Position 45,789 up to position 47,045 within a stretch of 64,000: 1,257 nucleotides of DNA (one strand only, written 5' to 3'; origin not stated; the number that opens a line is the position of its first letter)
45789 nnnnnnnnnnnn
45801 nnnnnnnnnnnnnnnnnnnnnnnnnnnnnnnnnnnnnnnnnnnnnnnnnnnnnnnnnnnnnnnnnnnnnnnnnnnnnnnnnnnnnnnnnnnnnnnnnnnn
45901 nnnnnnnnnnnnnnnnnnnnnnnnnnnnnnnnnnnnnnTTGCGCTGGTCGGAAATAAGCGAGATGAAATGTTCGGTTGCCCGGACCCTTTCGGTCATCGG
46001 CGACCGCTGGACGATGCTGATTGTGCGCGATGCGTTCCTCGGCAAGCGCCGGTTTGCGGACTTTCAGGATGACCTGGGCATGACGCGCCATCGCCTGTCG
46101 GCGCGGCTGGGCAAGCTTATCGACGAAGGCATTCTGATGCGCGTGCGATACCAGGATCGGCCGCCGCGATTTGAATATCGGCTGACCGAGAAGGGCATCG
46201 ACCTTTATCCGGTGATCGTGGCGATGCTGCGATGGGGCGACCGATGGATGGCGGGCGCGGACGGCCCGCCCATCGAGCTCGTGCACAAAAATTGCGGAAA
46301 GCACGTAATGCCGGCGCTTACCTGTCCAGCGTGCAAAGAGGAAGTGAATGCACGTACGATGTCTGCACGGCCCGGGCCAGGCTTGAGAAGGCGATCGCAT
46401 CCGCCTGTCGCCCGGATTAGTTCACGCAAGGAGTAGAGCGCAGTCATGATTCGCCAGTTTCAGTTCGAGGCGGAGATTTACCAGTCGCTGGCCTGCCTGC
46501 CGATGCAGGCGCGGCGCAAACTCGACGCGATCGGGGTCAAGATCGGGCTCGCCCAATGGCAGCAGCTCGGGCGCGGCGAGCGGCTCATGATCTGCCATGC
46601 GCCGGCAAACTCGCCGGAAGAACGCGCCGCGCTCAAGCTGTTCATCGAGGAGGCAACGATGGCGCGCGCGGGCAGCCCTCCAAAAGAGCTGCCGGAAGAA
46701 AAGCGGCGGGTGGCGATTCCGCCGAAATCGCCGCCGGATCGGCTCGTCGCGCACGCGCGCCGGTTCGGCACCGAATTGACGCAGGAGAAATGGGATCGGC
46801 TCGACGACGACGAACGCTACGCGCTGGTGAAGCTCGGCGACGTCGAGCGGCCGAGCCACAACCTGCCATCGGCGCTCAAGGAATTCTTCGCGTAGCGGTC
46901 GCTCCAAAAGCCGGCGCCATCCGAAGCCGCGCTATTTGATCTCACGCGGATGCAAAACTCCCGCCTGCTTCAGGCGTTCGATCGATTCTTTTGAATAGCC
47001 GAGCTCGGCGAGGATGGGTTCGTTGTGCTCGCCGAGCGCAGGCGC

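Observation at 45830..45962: AT-rich nested palindrome in the divergent promoter between the NarB-like molybdoenzyme gene and the HxlR regulator gene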

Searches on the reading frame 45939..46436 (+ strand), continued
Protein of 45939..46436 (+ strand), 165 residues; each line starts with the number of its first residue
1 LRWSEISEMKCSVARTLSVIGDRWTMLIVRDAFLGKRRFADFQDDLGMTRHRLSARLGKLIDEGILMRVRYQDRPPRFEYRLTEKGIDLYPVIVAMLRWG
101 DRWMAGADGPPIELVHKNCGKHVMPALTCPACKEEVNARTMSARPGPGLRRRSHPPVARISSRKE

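Call 67: predict_structure(alignment_id=A1)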
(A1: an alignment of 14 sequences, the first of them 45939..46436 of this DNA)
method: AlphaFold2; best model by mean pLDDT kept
length: 165 residues; sequences in the alignment: 14
mean_pLDDT: 70.9   pTM: 0.58
mean pLDDT of the five models: 70.9, 68.6, 63.2, 48.3, 43.9
residues with pLDDT >= 90: 36; 70-90: 53; 50-70: 47; < 50: 29
segments of 3 or more residues with pLDDT < 50: 1-11, 100-104, 153-165
pLDDT, mean of each block of 10 residues (from residue 1): 41 60 83 88 90 93 92 91 83 64 53 73 66 71 65 41 33
secondary structure, 60 per line:
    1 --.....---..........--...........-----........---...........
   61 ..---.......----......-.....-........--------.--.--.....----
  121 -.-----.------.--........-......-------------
elements in order: H3-7 H11-20 H23-33 H39-46 H50-62 E66-72 E77-82 H84-88 H90-97 E112-116 E141-145 H147-152

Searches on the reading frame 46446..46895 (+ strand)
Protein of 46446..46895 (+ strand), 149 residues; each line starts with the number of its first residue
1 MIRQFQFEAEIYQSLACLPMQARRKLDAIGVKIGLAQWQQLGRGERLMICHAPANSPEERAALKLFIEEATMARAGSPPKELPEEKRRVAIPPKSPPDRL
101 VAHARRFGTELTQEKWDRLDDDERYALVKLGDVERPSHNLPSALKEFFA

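Call 8: search_protein_families(library=pfam, proteins=[window:46446-46895:+])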
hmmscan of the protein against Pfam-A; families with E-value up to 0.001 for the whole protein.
window:46446-46895:+ (149 aa): 1 family
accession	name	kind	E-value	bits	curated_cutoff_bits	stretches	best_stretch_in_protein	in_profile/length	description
PF09655.15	Nitr_red_assoc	-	1.6e-34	119.8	25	1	5-147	2-144/144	Conserved nitrate reductase-associated protein (Nitr_red_assoc)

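Call 9: search_protein_families(library=ncbifam, proteins=[window:46446-46895:+])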
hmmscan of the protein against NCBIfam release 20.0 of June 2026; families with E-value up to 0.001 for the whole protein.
window:46446-46895:+ (149 aa): 1 family
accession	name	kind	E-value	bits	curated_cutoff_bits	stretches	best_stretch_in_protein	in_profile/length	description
TIGR02664.1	nitr_red_assoc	subfamily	8.6e-29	101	110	1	5-147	2-145/145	nitrate reductase maturation protein NarM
